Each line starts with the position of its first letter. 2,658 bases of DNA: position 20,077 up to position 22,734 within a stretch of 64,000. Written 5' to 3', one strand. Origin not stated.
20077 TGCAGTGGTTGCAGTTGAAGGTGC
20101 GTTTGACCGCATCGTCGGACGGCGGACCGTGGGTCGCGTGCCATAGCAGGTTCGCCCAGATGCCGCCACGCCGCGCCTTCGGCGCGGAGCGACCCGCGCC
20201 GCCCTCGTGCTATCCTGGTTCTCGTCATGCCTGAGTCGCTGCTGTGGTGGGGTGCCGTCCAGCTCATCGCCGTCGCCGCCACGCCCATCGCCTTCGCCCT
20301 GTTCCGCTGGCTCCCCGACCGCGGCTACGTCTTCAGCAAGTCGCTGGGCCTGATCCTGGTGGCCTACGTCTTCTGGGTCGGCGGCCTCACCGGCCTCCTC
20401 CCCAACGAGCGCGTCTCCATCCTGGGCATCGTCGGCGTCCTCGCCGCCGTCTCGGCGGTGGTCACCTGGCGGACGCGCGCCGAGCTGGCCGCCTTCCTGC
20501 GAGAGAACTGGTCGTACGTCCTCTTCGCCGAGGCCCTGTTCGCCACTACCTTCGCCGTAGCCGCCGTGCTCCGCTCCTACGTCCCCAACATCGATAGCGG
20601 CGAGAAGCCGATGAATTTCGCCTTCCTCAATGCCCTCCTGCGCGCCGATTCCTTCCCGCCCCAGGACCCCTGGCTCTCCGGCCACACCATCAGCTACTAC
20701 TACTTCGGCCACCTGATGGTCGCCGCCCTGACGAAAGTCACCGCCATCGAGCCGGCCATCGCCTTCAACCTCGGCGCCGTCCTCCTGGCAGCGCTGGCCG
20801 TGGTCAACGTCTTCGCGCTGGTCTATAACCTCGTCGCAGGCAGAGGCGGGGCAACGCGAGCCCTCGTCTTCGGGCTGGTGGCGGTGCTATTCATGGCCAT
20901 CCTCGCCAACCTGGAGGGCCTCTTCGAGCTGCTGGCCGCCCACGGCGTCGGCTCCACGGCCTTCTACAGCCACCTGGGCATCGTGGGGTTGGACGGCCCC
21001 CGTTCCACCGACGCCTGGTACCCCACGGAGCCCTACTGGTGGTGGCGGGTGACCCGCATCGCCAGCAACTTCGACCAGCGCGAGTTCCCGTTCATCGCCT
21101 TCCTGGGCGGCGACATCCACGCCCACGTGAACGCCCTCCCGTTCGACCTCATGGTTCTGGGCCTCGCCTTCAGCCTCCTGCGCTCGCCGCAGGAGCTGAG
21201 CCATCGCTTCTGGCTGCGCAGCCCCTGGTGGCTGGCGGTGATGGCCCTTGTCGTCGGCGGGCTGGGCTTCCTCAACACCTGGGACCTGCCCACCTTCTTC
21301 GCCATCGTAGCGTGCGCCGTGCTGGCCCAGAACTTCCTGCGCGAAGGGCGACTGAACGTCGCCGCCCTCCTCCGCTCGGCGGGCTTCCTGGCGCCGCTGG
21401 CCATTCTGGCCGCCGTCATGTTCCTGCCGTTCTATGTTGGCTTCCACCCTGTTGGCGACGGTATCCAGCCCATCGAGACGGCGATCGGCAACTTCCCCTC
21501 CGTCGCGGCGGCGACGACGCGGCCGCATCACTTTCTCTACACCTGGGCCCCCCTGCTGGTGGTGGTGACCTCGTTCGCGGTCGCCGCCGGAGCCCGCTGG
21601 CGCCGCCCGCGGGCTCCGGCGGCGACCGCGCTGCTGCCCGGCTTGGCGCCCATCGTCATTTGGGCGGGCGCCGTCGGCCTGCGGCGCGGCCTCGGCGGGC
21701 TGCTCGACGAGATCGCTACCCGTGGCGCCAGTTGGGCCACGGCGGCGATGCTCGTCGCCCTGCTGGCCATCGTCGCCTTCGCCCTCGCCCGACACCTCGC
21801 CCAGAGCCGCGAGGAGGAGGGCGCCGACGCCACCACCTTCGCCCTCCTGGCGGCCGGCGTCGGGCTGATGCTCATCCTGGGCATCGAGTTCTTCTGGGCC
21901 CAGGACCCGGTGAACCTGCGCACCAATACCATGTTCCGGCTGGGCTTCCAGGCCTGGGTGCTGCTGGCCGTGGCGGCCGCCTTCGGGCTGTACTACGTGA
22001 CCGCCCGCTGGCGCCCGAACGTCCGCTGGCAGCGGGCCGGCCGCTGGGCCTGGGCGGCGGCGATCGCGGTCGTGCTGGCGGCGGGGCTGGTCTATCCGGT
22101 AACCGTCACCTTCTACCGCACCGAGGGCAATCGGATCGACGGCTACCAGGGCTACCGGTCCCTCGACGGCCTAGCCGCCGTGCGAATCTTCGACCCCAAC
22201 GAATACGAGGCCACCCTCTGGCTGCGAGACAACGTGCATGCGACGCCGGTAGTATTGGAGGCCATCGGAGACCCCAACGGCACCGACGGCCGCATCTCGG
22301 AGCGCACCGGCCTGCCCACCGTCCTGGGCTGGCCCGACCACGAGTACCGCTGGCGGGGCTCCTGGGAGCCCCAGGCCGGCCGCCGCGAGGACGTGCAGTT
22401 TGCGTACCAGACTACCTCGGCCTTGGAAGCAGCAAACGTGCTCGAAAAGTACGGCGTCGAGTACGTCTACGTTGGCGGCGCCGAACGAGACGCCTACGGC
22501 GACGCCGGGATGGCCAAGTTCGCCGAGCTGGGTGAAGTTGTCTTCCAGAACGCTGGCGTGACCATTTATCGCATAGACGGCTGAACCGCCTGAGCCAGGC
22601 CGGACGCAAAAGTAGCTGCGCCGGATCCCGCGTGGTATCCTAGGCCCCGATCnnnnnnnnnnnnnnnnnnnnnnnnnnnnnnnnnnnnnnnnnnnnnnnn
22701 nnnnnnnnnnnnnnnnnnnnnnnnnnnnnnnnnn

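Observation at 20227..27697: Tandem array of three large DUF2298 / chlor_Arch_YYY membrane paralogs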

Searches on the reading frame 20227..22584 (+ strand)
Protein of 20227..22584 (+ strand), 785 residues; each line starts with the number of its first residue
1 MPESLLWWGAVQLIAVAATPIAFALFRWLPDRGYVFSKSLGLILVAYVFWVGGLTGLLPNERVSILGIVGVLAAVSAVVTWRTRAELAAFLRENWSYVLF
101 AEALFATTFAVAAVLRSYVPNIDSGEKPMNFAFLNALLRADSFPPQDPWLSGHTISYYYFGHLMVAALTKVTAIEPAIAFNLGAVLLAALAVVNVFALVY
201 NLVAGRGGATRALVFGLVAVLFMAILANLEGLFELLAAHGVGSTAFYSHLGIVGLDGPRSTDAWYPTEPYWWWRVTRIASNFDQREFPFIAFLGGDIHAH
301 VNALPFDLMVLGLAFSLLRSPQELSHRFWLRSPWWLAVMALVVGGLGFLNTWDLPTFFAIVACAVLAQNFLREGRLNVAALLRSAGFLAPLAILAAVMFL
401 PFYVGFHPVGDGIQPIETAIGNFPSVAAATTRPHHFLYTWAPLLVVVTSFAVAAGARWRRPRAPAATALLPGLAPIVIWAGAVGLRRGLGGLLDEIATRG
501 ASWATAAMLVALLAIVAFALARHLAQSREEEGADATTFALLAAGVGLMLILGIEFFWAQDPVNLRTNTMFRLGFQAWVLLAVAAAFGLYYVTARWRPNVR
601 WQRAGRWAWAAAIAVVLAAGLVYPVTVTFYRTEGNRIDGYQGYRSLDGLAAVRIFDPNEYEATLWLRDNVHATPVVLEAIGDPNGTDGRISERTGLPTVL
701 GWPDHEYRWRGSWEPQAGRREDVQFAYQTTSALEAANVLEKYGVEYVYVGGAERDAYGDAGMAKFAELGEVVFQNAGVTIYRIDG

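Call 6: search_protein_families(library=pfam, proteins=[window:20227-22584:+], max_evalue=0.01)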
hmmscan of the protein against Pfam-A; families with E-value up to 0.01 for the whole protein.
window:20227-22584:+ (785 aa): 2 families
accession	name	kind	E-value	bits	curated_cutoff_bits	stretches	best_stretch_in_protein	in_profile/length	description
PF10060.15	DUF2298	-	8.8e-101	338.7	27.8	1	44-580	1-488/488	Uncharacterized membrane protein (DUF2298)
PF20176.3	DUF6541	-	6.9e-06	25.1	29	1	570-785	431-646/646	Family of unknown function (DUF6541)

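Call 7: search_protein_families(library=ncbifam, proteins=[window:20227-22584:+], max_evalue=0.01)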
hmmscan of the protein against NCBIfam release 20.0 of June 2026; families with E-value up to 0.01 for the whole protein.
window:20227-22584:+ (785 aa): 1 family
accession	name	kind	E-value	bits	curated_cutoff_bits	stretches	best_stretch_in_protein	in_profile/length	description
TIGR03662.1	Chlor_Arch_YYY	subfamily_domain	1.9e-142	476.4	300.25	1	5-783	6-726/727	chlor_Arch_YYY domain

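Call 21: find_homologous_proteins(query=window:20227-22581:+, max_evalue=1e-10)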
Query window:20227-22581:+ (785 aa): 439 proteins with E <= 1e-10 among 8000 candidates; the best 120 are listed.
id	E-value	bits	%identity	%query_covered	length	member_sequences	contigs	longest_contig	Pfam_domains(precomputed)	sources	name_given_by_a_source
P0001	0.0e+0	1750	100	100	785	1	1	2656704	PF10060.16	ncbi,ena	-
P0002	0.0e+0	1384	78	100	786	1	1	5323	PF10060.16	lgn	-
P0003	0.0e+0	1373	79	100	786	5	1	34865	PF10060.16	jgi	-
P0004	0.0e+0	1339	77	100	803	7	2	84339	PF10060.16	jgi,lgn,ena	-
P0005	0.0e+0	1298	74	100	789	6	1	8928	PF10060.16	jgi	jgi:YYY domain-containing protein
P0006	0.0e+0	1042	62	100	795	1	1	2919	PF10060.16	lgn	-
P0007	3.0e-250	851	52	100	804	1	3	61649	PF10060.16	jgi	jgi:YYY domain-containing protein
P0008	3.3e-240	818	49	100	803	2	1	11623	PF10060.16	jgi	-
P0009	2.5e-239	815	49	100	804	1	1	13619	PF10060.16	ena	-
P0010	2.7e-238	811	48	100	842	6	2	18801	PF10060.16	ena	-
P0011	1.9e-237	809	50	100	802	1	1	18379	PF10060.16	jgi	jgi:YYY domain-containing protein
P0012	3.0e-234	798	48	100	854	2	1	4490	PF10060.16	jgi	jgi:YYY domain-containing protein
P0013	2.2e-233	795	47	100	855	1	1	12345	PF10060.16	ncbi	-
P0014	2.2e-233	795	48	100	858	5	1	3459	PF10060.16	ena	-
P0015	2.1e-231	789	50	100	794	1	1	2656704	PF10060.16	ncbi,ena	-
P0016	3.5e-231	788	49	100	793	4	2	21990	PF10060.16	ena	-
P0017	1.6e-230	786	49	100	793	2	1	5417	PF10060.16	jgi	jgi:YYY domain-containing protein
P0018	2.3e-229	782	49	100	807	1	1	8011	PF10060.16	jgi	jgi:YYY domain-containing protein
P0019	4.4e-229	781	47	58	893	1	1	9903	PF10060.16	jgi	jgi:uncharacterized membrane protein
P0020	7.7e-229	780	49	100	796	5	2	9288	PF10060.16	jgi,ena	-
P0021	4.0e-227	775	48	100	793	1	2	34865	PF10060.16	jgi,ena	jgi:YYY domain-containing protein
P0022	2.4e-226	772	45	100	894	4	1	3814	PF10060.16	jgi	jgi:uncharacterized membrane protein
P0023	5.5e-226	771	49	100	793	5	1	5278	PF10060.16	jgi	-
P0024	1.4e-225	769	48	100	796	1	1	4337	PF10060.16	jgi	-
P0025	1.6e-225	769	48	100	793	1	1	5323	PF10060.16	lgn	-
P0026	2.7e-225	768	46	99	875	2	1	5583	PF10060.16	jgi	-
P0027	3.1e-224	765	45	100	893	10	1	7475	PF10060.16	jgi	-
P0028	3.2e-224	765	48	100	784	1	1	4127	PF10060.16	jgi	-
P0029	1.1e-223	763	43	100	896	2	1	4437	PF10060.16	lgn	-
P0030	8.0e-223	760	48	100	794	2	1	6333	PF10060.16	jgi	jgi:YYY domain-containing protein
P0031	8.3e-222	757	44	100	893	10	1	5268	PF10060.16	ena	-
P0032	1.4e-221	756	46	99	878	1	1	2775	PF10060.16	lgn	-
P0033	8.2e-221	754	48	100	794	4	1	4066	PF10060.16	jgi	jgi:YYY domain-containing protein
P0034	5.5e-220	751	47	100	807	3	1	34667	PF10060.16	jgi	-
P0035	6.9e-216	737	44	56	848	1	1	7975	PF10060.16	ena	-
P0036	2.0e-209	716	48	92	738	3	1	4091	PF10060.16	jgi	jgi:YYY domain-containing protein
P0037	1.6e-205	703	45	100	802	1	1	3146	PF10060.16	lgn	-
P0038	1.1e-204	700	45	100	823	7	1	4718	PF10060.16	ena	-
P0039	1.4e-196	674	46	100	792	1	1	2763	PF10060.16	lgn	-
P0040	2.0e-187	643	46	100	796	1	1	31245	PF10060.16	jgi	jgi:YYY domain-containing protein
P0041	4.4e-186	639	44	100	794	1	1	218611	PF10060.16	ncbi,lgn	ncbi:MAG: DUF2298 domain-containing protein [Dehalococcoidia bacterium]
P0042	1.8e-184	633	43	100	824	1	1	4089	PF10060.16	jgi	jgi:YYY domain-containing protein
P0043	9.2e-184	631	43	100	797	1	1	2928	PF10060.16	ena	-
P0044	1.6e-182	627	44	100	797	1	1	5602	PF10060.16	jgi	jgi:YYY domain-containing protein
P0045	2.1e-182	627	43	100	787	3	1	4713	PF10060.16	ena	-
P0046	1.1e-181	624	42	100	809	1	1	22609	PF10060.16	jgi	jgi:YYY domain-containing protein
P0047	4.0e-181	622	43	100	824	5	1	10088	PF10060.16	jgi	jgi:YYY domain-containing protein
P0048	2.0e-180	620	43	100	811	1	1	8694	PF10060.16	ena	-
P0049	2.8e-180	620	43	100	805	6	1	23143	PF10060.16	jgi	jgi:YYY domain-containing protein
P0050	6.6e-180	618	41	100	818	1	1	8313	PF10060.16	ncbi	-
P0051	2.6e-179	616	44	100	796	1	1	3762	PF10060.16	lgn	-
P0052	3.2e-179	616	41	100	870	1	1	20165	PF10060.16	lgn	-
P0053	1.4e-178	614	42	100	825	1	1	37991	PF10060.16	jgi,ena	-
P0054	3.8e-178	613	41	100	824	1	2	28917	PF10060.16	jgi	jgi:YYY domain-containing protein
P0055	4.7e-178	612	42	100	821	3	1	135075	PF10060.16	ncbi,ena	-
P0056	7.9e-178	611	42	99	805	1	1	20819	PF10060.16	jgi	jgi:YYY domain-containing protein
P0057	9.2e-178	611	41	100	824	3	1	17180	PF10060.16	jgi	jgi:YYY domain-containing protein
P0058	3.7e-177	609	41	100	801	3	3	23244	PF10060.16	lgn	-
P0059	1.1e-175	604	41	100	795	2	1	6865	PF10060.16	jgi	jgi:YYY domain-containing protein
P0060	2.6e-174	600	41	100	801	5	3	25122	PF10060.16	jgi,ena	-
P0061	1.3e-173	598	42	100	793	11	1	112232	PF10060.16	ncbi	-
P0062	3.1e-173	596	40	100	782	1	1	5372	PF10060.16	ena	-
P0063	3.1e-173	596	42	100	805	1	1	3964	PF10060.16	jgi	jgi:YYY domain-containing protein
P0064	4.6e-173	596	42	100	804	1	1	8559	PF10060.16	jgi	jgi:YYY domain-containing protein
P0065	8.9e-173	595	40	100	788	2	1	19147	PF10060.16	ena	-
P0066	1.3e-172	594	40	100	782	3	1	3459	PF10060.16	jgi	-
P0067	1.7e-172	594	40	100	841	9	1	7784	PF10060.16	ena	-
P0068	1.9e-172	594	40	100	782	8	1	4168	PF10060.16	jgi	-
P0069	1.5e-171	591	41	99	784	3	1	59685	PF10060.16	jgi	-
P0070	1.0e-169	585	40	99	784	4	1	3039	PF10060.16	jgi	-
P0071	7.6e-167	575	40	100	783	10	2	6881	PF10060.16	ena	-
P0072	8.7e-167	575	39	100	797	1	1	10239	PF10060.16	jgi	jgi:YYY domain-containing protein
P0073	8.3e-166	572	40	100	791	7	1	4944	PF10060.16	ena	-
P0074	8.7e-166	572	42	100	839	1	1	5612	PF10060.16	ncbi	-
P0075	9.8e-166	571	40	76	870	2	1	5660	PF10060.16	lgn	-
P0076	2.5e-165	570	40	100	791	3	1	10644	PF10060.16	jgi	-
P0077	2.3e-164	567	40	100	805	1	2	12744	PF10060.16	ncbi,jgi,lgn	ncbi:MAG: DUF2298 domain-containing protein [Dehalococcoidia bacterium]|jgi:YYY domain-containing pr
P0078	1.9e-163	564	39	100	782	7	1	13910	PF10060.16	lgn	-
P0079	4.2e-163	563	39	100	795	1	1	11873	PF10060.16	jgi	jgi:YYY domain-containing protein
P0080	3.1e-159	550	40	100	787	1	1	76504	PF10060.16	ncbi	-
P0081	5.1e-157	543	39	99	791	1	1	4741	PF10060.16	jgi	jgi:YYY domain-containing protein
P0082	1.1e-156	542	41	100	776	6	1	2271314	PF10060.16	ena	-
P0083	2.7e-155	537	40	99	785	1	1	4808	PF10060.16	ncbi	-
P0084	2.0e-153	531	41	99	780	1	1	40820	PF10060.16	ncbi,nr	ncbi:MAG: hypothetical protein EXR43_02335 [Dehalococcoidia bacterium]|nr:hypothetical protein [Deha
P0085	1.2e-152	528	41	100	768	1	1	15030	PF10060.16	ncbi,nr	ncbi:MAG: hypothetical protein HYY00_07705 [Chloroflexi bacterium]|nr:hypothetical protein [Chlorofl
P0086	1.4e-152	528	42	87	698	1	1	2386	PF10060.16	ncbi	ncbi:MAG: DUF2298 domain-containing protein, partial [Dehalococcoidia bacterium]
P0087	2.2e-152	527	41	99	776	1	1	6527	PF10060.16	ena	-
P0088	3.7e-152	527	47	73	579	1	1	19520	PF10060.16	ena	-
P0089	8.2e-148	512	40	100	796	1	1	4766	PF10060.16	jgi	jgi:YYY domain-containing protein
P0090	4.9e-147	510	40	100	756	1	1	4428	PF10060.16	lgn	-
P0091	1.5e-146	508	38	100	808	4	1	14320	PF10060.16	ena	-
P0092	1.5e-145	505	38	100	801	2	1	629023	PF10060.16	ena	-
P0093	4.6e-144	500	39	100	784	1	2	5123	PF10060.16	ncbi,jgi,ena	-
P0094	7.4e-144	499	40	100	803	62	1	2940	PF10060.16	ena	-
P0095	3.5e-143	497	37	99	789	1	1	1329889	PF10060.16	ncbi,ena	-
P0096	1.7e-141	491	38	99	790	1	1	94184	PF10060.16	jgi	jgi:YYY domain-containing protein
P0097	2.7e-141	491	38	98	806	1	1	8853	PF10060.16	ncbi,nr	ncbi:MAG TPA: DUF2298 domain-containing protein [Dehalococcoidia bacterium]|nr:DUF2298 domain-contai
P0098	5.2e-140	486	37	99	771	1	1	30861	PF10060.16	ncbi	ncbi:MAG: DUF2298 domain-containing protein [Anaerolineae bacterium]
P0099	2.7e-139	484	43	47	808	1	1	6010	PF10060.16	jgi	jgi:YYY domain-containing protein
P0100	4.8e-139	483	40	99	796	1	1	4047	PF10060.16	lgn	-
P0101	1.3e-138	482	38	99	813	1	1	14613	PF10060.16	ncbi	-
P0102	7.8e-138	479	37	99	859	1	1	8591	PF10060.16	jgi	jgi:YYY domain-containing protein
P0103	2.2e-137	478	38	100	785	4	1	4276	PF10060.16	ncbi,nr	ncbi:MAG: DUF2298 domain-containing protein [Anaerolineae bacterium]|nr:DUF2298 domain-containing pr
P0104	3.8e-137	477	37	100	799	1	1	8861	PF10060.16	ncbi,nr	ncbi:MAG TPA: DUF2298 domain-containing protein [Dehalococcoidia bacterium]|nr:DUF2298 domain-contai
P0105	5.9e-137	476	38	100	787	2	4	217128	PF10060.16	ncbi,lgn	-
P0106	9.1e-137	476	39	98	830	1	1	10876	PF10060.16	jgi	-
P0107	4.1e-136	474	38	98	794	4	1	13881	PF10060.16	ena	-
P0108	2.5e-135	471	32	74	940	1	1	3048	PF10060.16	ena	-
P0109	3.0e-135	471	38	99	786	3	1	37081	PF10060.16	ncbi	-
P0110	4.0e-135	470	38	98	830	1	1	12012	PF10060.16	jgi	-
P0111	6.2e-135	470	38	99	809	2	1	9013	PF10060.16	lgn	-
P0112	1.2e-134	469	37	99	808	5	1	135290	PF10060.16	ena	-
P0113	2.2e-134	468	38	96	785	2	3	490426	PF10060.16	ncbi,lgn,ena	-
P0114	3.2e-134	467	42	76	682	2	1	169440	PF10060.16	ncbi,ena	-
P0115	4.3e-134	467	38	98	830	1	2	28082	PF10060.16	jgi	-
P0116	6.6e-134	466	37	100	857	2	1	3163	PF10060.16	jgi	-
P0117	1.1e-133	465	38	100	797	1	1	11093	PF10060.16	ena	-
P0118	3.6e-133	464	38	100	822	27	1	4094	PF10060.16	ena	-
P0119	4.4e-133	463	39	100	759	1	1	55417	PF10060.16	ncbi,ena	-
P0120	1.2e-132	462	36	100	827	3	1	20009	PF10060.16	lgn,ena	-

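Call 22: find_encoding_contigs(protein=P0001, flank=1000, max_places=2)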
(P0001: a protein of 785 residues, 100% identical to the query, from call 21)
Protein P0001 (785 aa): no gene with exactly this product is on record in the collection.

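Call 25: search_solved_structures(query=A2, max_evalue=10, show_alignments=2)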
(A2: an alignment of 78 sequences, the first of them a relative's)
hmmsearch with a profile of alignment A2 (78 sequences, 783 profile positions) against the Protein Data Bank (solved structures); distinct sequences matched with E-value up to 10: 36.
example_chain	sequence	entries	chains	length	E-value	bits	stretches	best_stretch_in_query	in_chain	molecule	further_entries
7xbw_R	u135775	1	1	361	0.0021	19.6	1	342-545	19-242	CX3C chemokine receptor 1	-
7xbx_R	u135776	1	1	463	0.0041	18.7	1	342-545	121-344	Processed fractalkine,CX3C chemokine receptor 1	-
8z9d_5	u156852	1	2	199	0.014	16.9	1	421-545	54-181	Photosystem II reaction center proteins PsbY, chloroplastic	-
3q37_A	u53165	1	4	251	0.14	13.6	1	728-755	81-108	TIM from Trypanosoma cruzi/ TIM from Trypanosoma brucei brucei chimera protein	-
8yq5_E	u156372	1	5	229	0.16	13.4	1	444-548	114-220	de novo designed ion channel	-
2oma_A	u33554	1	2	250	0.32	12.4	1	728-755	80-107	Triosephosphate isomerase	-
1tcd_A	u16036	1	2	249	0.32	12.4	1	728-755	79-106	TRIOSEPHOSPHATE ISOMERASE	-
4y8f_A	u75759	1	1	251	0.45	11.9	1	727-769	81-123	Triosephosphate Isomerase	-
4zz9_A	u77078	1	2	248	0.95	10.9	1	725-754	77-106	Triosephosphate isomerase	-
4y9a_A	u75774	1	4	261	1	10.8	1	730-772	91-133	Triosephosphate isomerase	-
5bmx_A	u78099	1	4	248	1.1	10.7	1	726-754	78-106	Triosephosphate isomerase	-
1vga_A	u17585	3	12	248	1.2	10.6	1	727-754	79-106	Triosephosphate isomerase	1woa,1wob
5brb_A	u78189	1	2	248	1.2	10.5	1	727-754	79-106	Triosephosphate isomerase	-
3pwa_A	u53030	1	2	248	1.2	10.5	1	727-754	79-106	Triosephosphate isomerase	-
3ta6_A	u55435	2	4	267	1.2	10.5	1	729-753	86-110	Triosephosphate isomerase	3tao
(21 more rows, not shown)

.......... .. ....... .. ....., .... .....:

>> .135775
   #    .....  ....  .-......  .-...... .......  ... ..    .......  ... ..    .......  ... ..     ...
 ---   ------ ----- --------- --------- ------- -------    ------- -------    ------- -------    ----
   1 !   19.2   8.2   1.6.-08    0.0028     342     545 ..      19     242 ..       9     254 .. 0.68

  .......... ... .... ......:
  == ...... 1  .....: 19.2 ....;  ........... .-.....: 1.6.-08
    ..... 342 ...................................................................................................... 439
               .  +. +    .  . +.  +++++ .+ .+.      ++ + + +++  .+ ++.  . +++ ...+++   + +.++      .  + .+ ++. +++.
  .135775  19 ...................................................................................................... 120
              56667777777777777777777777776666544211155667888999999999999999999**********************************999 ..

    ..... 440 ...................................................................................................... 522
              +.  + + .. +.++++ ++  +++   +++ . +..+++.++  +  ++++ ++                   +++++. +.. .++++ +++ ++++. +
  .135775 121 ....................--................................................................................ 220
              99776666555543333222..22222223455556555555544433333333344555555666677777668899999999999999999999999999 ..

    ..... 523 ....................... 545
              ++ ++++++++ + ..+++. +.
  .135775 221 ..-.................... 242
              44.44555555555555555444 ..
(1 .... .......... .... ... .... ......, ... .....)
